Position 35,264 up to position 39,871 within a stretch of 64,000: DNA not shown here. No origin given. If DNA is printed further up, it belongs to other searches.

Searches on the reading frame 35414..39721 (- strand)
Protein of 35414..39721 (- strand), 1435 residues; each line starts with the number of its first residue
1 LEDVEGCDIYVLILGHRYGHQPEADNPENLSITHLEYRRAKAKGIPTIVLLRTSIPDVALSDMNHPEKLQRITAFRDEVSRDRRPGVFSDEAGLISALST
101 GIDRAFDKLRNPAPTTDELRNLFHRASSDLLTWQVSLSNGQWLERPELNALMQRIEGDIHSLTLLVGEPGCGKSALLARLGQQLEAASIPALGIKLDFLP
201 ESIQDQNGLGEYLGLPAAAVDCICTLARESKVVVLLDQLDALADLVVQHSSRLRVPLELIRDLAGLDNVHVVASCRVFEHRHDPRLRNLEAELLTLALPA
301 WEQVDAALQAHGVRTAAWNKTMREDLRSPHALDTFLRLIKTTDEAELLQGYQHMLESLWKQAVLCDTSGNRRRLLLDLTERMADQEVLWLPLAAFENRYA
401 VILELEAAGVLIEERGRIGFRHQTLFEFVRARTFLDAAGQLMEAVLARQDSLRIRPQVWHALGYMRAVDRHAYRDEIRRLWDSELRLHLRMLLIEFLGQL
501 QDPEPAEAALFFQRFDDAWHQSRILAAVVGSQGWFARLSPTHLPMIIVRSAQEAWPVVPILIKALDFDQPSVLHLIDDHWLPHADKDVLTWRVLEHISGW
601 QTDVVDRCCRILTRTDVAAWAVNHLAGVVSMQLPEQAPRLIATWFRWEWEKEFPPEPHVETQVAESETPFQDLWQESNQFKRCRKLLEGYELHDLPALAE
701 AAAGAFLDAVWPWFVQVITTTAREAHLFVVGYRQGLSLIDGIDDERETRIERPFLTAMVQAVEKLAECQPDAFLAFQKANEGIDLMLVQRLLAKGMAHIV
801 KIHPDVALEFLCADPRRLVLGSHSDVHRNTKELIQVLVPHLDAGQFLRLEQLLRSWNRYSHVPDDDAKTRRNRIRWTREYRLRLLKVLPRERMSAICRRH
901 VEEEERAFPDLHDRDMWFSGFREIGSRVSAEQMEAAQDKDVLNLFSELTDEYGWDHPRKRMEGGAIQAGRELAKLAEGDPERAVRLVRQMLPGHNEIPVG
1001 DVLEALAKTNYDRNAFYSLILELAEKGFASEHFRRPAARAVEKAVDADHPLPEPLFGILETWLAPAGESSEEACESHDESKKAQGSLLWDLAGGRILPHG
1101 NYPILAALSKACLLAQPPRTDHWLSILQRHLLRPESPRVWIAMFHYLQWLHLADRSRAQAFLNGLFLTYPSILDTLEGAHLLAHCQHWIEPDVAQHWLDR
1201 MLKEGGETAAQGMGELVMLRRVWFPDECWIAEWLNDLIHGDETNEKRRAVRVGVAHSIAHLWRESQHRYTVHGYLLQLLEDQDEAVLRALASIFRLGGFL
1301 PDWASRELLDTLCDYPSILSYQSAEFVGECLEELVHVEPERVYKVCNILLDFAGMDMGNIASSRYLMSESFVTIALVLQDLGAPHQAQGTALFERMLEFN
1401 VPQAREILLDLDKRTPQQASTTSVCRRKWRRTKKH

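Call 97: search_protein_families(library=pfam, proteins=[window:35414-39721:-], max_evalue=0.00001)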
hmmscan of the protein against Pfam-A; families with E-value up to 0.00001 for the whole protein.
window:35414-39721:- (1435 aa): 2 families
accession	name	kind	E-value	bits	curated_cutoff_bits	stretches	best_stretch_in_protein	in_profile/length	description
PF13271.11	DUF4062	-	1.2e-08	35.5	24.7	1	2-40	48-82/82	Domain of unknown function (DUF4062)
PF00004.35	AAA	-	6.7e-06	27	21.2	0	164-279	2-112/131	ATPase family associated with various cellular activities (AAA)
